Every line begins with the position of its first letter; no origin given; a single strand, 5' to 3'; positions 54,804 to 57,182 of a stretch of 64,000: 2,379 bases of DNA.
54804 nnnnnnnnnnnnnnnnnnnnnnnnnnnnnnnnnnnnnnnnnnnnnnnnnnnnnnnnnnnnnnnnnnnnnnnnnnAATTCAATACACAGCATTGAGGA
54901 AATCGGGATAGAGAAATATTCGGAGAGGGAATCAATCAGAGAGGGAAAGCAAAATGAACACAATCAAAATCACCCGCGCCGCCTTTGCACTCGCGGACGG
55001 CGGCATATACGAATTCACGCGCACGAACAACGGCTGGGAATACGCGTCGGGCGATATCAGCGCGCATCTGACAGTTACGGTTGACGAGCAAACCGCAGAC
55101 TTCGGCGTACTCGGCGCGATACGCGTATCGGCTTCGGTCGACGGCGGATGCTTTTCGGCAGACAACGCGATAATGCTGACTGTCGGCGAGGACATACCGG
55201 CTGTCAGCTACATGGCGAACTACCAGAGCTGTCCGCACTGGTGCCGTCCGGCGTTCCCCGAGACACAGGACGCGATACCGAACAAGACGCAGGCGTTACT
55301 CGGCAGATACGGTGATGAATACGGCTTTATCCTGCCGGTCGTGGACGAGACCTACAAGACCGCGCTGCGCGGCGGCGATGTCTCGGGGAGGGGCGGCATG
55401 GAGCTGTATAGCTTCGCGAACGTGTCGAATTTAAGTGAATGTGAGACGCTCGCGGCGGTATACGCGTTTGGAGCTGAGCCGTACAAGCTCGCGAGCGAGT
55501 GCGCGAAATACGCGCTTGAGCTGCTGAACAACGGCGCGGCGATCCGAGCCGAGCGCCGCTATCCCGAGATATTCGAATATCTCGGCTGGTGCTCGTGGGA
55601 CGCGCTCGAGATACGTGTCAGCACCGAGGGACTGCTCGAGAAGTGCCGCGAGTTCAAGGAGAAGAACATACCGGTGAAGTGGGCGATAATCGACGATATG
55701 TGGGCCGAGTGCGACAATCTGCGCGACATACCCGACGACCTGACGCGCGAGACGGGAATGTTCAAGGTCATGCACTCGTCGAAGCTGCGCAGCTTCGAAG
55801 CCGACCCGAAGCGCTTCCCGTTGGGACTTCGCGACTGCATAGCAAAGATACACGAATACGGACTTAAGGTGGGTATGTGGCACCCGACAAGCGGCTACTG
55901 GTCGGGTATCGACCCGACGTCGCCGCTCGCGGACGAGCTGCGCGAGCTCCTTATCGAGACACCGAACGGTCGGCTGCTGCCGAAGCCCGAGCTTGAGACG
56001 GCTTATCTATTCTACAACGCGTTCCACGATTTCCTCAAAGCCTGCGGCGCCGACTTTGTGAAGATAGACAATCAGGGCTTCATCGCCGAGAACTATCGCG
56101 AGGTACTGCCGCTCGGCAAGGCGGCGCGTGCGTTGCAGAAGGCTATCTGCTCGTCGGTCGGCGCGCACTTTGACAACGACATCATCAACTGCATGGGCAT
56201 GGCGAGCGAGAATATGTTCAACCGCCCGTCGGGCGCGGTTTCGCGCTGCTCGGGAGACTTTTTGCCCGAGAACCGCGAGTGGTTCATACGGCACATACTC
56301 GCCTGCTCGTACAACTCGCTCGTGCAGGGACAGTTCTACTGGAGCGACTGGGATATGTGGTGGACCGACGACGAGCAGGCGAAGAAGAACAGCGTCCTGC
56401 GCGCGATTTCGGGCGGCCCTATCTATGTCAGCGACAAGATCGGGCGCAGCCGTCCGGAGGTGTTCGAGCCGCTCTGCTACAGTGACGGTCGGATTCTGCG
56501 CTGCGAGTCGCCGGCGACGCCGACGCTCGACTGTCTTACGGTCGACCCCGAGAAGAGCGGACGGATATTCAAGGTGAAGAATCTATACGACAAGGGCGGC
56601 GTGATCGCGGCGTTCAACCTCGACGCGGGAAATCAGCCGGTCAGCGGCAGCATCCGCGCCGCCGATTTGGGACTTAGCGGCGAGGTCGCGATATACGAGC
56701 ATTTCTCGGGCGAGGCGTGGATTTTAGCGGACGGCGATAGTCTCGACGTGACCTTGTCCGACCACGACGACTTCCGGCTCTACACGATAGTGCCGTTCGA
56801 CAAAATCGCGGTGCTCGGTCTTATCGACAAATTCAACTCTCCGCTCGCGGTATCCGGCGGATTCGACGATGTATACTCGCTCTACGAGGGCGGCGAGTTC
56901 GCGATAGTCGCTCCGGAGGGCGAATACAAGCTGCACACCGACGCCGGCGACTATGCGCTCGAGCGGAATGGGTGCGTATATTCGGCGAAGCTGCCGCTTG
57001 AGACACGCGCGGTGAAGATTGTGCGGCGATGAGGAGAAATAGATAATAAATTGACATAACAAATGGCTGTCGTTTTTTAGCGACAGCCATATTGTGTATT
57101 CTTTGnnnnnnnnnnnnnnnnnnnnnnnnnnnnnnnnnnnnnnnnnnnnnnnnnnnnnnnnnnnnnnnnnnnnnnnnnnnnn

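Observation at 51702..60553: GRE-3/AE-3 co-oriented with a cytoplasmic GH36/raffinose-synthase-like glycosidase, plus AraC, a binding lipoprotein and a mutarotase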

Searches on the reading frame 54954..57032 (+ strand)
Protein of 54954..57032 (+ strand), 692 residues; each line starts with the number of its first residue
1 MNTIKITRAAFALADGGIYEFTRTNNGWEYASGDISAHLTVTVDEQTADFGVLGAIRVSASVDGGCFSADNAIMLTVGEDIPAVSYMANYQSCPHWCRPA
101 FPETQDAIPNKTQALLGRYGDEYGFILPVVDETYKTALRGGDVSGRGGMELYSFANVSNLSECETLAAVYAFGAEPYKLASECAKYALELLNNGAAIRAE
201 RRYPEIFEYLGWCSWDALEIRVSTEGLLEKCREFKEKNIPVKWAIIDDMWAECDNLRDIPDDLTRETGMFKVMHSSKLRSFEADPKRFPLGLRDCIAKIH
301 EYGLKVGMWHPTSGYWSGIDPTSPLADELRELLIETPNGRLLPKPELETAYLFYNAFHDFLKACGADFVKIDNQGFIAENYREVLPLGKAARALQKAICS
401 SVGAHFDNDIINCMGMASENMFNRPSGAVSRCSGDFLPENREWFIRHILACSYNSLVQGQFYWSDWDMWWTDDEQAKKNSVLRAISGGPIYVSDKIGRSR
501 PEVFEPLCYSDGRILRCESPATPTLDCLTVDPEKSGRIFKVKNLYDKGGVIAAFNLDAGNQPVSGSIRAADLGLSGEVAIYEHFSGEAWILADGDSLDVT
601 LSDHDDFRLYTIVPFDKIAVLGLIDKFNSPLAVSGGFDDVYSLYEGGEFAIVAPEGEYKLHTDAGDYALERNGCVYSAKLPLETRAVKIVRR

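Call 5: search_protein_families(library=pfam, proteins=[window:54954-57032:+])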
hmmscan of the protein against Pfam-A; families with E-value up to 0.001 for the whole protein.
window:54954-57032:+ (692 aa): 2 families
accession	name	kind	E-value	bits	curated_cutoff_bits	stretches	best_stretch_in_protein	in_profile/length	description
PF05691.18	Raffinose_syn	-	2.7e-62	211.1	20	1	120-559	114-589/750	Raffinose synthase or seed imbibition protein Sip1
PF01055.32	Glyco_hydro_31_2nd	-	0.00022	21.1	23.5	1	223-372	20-155/328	Glycosyl hydrolases family 31 TIM-barrel domain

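Call 6: search_protein_families(library=ncbifam, proteins=[window:54954-57032:+])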
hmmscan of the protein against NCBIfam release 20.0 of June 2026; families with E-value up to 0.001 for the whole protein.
window:54954-57032:+ (692 aa): 0 families

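Call 31: search_solved_structures(query=window:54954-57032:+, max_evalue=0.001, show_alignments=1)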
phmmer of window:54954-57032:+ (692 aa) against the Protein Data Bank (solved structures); distinct sequences matched with E-value up to 0.001: 2.
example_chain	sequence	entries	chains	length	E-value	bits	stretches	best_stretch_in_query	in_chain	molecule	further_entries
7exf_B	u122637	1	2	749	3.6e-53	183.9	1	123-557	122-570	Probable galactinol--sucrose galactosyltransferase 6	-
7exg_B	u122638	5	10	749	4.5e-52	180.3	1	123-557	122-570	Probable galactinol--sucrose galactosyltransferase 6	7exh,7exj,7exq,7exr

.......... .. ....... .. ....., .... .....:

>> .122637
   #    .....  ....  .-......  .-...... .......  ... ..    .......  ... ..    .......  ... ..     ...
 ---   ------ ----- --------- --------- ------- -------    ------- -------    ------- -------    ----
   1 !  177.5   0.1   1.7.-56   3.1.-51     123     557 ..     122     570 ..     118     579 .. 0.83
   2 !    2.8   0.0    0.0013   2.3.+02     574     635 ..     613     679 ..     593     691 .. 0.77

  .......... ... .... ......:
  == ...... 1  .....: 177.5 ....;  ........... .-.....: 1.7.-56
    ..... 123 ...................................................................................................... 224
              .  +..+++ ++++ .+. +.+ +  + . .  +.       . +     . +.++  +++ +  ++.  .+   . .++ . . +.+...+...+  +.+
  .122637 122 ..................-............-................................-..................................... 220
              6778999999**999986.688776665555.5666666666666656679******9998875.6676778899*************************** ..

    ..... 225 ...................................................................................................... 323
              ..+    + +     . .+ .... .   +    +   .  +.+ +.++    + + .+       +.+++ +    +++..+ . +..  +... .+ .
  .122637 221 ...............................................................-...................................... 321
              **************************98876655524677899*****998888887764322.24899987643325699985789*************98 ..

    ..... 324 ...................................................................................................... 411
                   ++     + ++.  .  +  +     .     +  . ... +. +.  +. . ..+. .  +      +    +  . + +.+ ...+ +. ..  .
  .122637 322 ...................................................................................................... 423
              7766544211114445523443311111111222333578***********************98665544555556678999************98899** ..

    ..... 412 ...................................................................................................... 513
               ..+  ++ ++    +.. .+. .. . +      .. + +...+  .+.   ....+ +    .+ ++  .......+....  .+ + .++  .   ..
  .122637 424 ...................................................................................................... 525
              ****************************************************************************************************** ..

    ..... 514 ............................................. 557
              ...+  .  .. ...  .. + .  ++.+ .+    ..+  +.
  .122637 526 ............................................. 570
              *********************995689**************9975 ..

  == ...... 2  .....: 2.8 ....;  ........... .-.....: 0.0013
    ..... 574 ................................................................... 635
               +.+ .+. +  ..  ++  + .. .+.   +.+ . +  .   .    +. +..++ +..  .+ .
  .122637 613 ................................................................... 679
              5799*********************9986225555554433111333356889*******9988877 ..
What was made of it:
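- Closest known: Plant alkaline alpha-galactosidase / raffinose synthase. Same: It is the best solved relative of the glycosidase (184 bits, call 31).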

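Call 58: find_related_loci(query=A4, collection=metagenome_contigs, flank=8000)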
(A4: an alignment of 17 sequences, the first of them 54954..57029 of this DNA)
Query A4 (692 aa) in metagenome_contigs; peptide patterns used: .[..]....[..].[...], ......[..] (x = any residue, [..] = any of these).
177 stretches matched a pattern; 142 encode a relative of the query (tblastn E <= 1e-3); the best 80 are kept; 80 distinct loci.
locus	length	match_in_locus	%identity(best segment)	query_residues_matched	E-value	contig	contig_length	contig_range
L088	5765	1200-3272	93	1-691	0e+0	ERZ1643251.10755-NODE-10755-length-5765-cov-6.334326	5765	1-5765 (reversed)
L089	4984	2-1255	97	275-692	0e+0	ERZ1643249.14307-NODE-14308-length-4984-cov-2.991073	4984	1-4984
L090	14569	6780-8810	52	14-689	0e+0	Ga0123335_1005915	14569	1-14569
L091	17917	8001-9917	72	51-689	0e+0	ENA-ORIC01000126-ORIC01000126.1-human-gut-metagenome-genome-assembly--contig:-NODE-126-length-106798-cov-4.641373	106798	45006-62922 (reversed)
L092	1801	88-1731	56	124-676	0e+0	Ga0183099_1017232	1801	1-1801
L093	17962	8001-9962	49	11-678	0e+0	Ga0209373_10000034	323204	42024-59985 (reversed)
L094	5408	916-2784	51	39-677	0e+0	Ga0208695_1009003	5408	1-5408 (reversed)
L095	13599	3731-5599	51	39-677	0e+0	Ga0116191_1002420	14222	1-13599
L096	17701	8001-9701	53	85-652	0e+0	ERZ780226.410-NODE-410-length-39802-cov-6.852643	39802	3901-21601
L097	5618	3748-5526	53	79-682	0e+0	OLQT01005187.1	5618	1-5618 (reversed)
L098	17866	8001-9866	50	35-652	0e+0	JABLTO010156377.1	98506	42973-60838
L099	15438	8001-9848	51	42-652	0e+0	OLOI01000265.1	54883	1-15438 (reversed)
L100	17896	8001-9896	48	5-645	0e+0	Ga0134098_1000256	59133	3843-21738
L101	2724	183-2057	49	35-652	0e+0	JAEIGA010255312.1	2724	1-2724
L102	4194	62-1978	48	37-681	0e+0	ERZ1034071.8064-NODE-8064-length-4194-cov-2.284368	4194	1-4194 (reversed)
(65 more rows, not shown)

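Call 60: find_homologous_proteins(query=window:54954-57029:+, max_evalue=1e-20)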
Query window:54954-57029:+ (692 aa): 1651 proteins with E <= 1e-20 among 8000 candidates; the best 120 are listed.
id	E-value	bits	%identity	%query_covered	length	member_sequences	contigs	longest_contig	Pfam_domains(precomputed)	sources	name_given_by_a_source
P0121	0.0e+0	1559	96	100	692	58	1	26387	PF05691.19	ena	-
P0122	0.0e+0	1087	72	92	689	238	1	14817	PF05691.19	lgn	-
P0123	0.0e+0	1078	69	97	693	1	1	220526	PF05691.19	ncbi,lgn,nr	ncbi:MAG: hypothetical protein HFE63_00915 [Clostridiales bacterium]|nr:hypothetical protein [Clostr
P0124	0.0e+0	1065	66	100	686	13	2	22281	PF05691.19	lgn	-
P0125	0.0e+0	1063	67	100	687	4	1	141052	PF05691.19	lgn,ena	-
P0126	0.0e+0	1054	65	100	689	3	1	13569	PF05691.19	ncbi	-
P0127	0.0e+0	1050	66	100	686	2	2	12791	PF05691.19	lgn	-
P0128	0.0e+0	1047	66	100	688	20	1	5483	PF05691.19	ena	-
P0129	0.0e+0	1044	64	100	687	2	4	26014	PF05691.19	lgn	-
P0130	0.0e+0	1041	65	100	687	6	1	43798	PF05691.19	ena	-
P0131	0.0e+0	1030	63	100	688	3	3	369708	PF05691.19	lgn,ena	-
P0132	0.0e+0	1012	66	99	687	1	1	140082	PF05691.19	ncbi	-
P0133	3.8e-293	992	65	95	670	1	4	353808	PF05691.19,PF02065.25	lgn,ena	-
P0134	1.2e-290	984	66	92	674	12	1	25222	PF05691.19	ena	-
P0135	2.6e-287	973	69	87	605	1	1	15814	PF05691.19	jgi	jgi:raffinose synthase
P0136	1.1e-284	964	62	97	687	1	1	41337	PF05691.19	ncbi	-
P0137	3.5e-284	963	60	100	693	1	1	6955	PF05691.19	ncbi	-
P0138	3.1e-278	943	60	100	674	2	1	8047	PF05691.19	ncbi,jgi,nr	ncbi:MAG: hypothetical protein E7632_09255 [Ruminococcaceae bacterium]|nr:hypothetical protein [Osci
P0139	3.6e-272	923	76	74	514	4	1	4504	PF05691.19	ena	-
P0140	1.0e-245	835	57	94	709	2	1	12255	PF05691.19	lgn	-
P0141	1.5e-245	835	57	94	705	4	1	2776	PF05691.19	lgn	-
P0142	4.4e-244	830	56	96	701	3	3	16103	PF05691.19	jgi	-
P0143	2.1e-242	824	56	94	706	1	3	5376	PF05691.19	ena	-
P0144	3.3e-241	820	56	94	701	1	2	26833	PF05691.19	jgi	-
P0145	1.8e-239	815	55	96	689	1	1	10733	PF05691.19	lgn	-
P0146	2.9e-239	814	55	94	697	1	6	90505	PF05691.19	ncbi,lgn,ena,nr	ncbi:MAG: hypothetical protein IJ428_05545 [Clostridia bacterium]|nr:hypothetical protein [Clostridi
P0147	4.0e-239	814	55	97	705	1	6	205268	PF05691.19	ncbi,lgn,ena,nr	ncbi:MAG: hypothetical protein IJ428_01375 [Clostridia bacterium]|nr:hypothetical protein [Clostridi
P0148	8.5e-239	813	55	94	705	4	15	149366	PF05691.19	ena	-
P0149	3.0e-237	807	55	93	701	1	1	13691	PF05691.19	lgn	-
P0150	5.7e-230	783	55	94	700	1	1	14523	PF05691.19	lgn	-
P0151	1.8e-223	762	52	98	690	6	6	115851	PF05691.19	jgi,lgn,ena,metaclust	metaclust:\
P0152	1.5e-209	716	50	99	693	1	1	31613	PF05691.19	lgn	-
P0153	2.1e-208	712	51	93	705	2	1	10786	PF05691.19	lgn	-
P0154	8.0e-207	707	49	98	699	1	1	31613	PF05691.19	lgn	-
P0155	6.5e-206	704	53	84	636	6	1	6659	PF05691.19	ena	-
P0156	1.3e-205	703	52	88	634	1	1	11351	PF05691.19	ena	-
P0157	2.1e-205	702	54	84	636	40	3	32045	PF05691.19,PF01055.33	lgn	-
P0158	1.1e-204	700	53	84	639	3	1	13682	PF05691.19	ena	-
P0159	1.4e-204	699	54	83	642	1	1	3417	PF05691.19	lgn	-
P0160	2.9e-204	698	54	82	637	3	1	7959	PF05691.19,PF01055.33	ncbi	-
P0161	4.0e-204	698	51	90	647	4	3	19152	PF05691.19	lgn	-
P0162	8.5e-204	697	57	76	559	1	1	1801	PF05691.19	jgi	-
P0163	1.3e-203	696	51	90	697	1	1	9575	PF05691.19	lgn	-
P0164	1.5e-203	696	55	82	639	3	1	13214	PF05691.19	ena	-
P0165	3.3e-203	695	54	83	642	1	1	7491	PF05691.19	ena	-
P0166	5.1e-203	694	51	91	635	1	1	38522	PF05691.19,PF01055.33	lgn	-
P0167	6.7e-203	694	54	82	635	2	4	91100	PF05691.19,PF02065.25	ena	-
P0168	8.2e-203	694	55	82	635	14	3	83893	PF05691.19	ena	-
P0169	1.7e-202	693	55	82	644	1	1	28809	PF05691.19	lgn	-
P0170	3.9e-202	691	55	82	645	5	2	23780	PF05691.19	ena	-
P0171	7.7e-202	690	49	98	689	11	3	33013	PF05691.19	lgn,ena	-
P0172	8.9e-202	690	48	98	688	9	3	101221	PF05691.19,PF01055.33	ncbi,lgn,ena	-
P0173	1.3e-201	690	53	83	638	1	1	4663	PF05691.19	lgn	-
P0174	1.8e-201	689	53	82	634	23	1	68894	PF05691.19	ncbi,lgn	-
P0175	2.1e-201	689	54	82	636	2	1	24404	PF05691.19,PF02065.25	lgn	-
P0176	2.5e-201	689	49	96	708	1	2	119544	PF05691.19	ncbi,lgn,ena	-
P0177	3.8e-201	688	49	95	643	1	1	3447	PF05691.19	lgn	-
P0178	3.9e-201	688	52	89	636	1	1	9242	PF05691.19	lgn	-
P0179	4.9e-201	688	50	90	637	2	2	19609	PF05691.19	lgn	-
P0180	8.2e-201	687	53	82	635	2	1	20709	PF05691.19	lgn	-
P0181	1.1e-200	687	52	82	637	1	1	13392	PF05691.19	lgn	-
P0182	2.5e-200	685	54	82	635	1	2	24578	PF05691.19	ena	-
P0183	2.9e-200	685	54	82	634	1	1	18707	PF05691.19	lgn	-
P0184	3.0e-200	685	53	82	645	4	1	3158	PF05691.19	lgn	-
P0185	4.0e-200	685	53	84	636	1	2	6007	PF05691.19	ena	-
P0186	4.5e-200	685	53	84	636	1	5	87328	PF05691.19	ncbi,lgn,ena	-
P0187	4.5e-200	684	53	84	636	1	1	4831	PF05691.19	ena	-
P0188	4.6e-200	684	49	98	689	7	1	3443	PF05691.19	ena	-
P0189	5.4e-200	684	53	84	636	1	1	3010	PF05691.19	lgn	-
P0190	7.3e-200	684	53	83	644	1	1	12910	PF05691.19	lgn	-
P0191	7.4e-200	684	53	83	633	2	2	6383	PF05691.19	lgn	-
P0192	7.7e-200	684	52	85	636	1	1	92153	PF05691.19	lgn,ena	-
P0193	9.8e-200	683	52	84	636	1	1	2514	PF05691.19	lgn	-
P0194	1.1e-199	683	52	84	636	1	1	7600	PF05691.19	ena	-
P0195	1.2e-199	683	52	84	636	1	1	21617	PF05691.19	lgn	-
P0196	1.2e-199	683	49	96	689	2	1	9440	PF05691.19,PF02065.25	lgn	-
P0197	1.3e-199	683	53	84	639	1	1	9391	PF05691.19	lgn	-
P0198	1.3e-199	683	52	84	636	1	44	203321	PF05691.19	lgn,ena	-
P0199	1.4e-199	683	55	82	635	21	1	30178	PF05691.19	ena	-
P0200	1.5e-199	683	52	84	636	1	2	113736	PF05691.19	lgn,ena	-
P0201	1.7e-199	683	49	94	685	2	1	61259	PF05691.19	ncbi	-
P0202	1.8e-199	683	53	83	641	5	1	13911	PF05691.19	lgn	-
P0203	2.1e-199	682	52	85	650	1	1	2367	PF05691.19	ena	-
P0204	2.9e-199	682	52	84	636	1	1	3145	PF05691.19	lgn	-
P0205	3.8e-199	681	53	82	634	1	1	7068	PF05691.19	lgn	-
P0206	4.0e-199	681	55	80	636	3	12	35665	PF05691.19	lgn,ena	-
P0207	4.1e-199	681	52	82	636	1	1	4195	PF05691.19,PF01055.33,PF02065.25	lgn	-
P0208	7.2e-199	681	52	84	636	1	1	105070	PF05691.19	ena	-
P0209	9.5e-199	680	52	84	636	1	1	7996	PF05691.19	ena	-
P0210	1.0e-198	680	52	84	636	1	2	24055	PF05691.19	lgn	-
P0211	1.3e-198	680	51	89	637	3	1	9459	PF05691.19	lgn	-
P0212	1.5e-198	679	53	82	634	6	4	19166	PF05691.19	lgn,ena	-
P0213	1.9e-198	679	52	84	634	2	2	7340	PF05691.19,PF02065.25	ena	-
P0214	2.3e-198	679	52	85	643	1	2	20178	PF05691.19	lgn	-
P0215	2.5e-198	679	52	84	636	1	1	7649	PF05691.19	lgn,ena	-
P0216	4.1e-198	678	49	89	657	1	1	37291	PF05691.19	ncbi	-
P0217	4.3e-198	678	52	87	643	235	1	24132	PF05691.19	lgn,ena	-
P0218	6.5e-198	677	54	79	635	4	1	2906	PF05691.19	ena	-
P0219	6.7e-198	677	53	82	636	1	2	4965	PF05691.19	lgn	-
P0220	6.8e-198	677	53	82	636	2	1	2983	PF05691.19,PF01055.33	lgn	-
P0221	8.0e-198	677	52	84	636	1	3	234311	PF05691.19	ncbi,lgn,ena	-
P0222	1.0e-197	677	48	95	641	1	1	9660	PF05691.19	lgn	-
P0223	1.5e-197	676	52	84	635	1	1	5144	PF05691.19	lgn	-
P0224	2.7e-197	675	53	82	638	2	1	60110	PF05691.19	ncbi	-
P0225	2.8e-197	675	48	96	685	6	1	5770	PF05691.19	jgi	jgi:hypothetical protein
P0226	3.0e-197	675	53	82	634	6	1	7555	PF05691.19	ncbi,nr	ncbi:MAG: alpha-galactosidase [Lachnospiraceae bacterium]|nr:alpha-galactosidase [Lachnospiraceae ba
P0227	3.7e-197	675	53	82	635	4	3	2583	PF05691.19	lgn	-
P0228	4.0e-197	675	52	84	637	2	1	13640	PF05691.19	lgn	-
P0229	5.3e-197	674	49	91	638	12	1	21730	PF05691.19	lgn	-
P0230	5.5e-197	674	52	82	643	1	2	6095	PF05691.19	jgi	-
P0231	6.6e-197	674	52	84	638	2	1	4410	PF05691.19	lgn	-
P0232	7.2e-197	674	53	82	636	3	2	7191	PF05691.19,PF01055.33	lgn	-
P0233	9.1e-197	674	53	82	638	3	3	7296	PF05691.19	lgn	-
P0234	1.0e-196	673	50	89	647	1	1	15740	PF05691.19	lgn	-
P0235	1.0e-196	673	52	84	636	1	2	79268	PF05691.19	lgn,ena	-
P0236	1.1e-196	673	50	87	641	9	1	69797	PF05691.19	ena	-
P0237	1.3e-196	673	53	82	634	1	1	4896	PF05691.19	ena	-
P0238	1.3e-196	673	49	92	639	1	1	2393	PF05691.19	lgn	-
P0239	1.5e-196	673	49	90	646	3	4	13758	PF05691.19,PF01055.33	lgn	-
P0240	2.3e-196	672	50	86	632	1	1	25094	PF05691.19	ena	-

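Call 61: find_encoding_contigs(protein=P0198, flank=9000, max_places=1)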
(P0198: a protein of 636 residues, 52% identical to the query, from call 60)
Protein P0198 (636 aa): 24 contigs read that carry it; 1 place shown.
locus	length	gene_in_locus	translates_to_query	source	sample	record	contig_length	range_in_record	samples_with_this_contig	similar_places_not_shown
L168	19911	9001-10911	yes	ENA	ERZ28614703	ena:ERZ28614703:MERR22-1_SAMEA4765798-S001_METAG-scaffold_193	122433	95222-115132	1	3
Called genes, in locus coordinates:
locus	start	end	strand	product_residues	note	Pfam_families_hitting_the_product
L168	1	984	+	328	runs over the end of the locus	PF07714:PK_Tyr_Ser-Thr, PF00069:Pkinase, PF06293:Kdo (weak)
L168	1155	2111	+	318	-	PF07833:Cu_amine_oxidN1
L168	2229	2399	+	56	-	-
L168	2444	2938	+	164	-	-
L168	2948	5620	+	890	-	-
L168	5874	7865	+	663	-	PF02901:PFL-like, PF01228:Gly_radical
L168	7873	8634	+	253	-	PF13353:Fer4_12, PF04055:Radical_SAM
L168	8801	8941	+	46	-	-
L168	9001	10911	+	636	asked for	PF05691:Raffinose_syn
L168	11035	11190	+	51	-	PF00301:Rubredoxin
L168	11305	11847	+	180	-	PF00210:Ferritin (weak), PF02915:Rubrerythrin, PF21349:RUBY_RBDX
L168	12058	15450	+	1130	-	PF01522:Polysacc_deac_1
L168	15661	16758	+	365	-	PF01926:MMR_HSR1, PF02421:FeoB_N, PF06071:YchF-GTPase_C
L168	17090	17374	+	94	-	PF00166:Cpn10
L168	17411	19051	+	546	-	PF00118:Cpn60_TCP1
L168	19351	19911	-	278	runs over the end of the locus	PF02588:YitT_membrane, PF19700:DUF6198 (weak), PF10035:DUF2179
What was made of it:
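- In L168 the trio sits alone among unrelated genes (call 61). The trio occurs alone in an unrelated neighbourhood (call 61).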

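Call 62: find_encoding_contigs(protein=P0147, flank=9000, max_places=1)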
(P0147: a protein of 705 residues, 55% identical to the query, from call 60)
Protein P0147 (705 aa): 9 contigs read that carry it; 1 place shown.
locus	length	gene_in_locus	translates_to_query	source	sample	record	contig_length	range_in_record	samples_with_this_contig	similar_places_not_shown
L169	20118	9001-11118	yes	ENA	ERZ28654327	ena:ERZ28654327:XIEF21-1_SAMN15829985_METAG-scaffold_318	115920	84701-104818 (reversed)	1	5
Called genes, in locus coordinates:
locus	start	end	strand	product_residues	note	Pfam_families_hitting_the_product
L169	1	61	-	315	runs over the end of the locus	PF02311:AraC_binding (weak), PF07883:Cupin_2, PF12833:HTH_18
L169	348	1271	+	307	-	PF00701:DHDPS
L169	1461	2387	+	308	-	PF00701:DHDPS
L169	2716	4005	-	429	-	-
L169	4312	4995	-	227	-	PF00239:Resolvase, PF07508:Recombinase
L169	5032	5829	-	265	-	PF02311:AraC_binding, PF00165:HTH_AraC, PF12833:HTH_18, PF00165:HTH_AraC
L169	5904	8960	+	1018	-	PF02837:Glyco_hydro_2_N, PF22666:Glyco_hydro_2_N2, PF00703:Glyco_hydro_2, PF02836:Glyco_hydro_2_C, PF16353:LacZ_4, PF02929:Bgal_small_N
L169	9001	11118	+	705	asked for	PF05691:Raffinose_syn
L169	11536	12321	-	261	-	PF02311:AraC_binding (weak), PF12833:HTH_18, PF00165:HTH_AraC (weak)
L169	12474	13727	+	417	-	PF14307:Glyco_tran_WbsX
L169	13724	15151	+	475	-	PF24856:AraA_central, PF11762:Arabinose_Iso_C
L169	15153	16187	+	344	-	PF00326:Peptidase_S9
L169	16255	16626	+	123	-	-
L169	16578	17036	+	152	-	PF02901:PFL-like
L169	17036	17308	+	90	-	PF02901:PFL-like (faint)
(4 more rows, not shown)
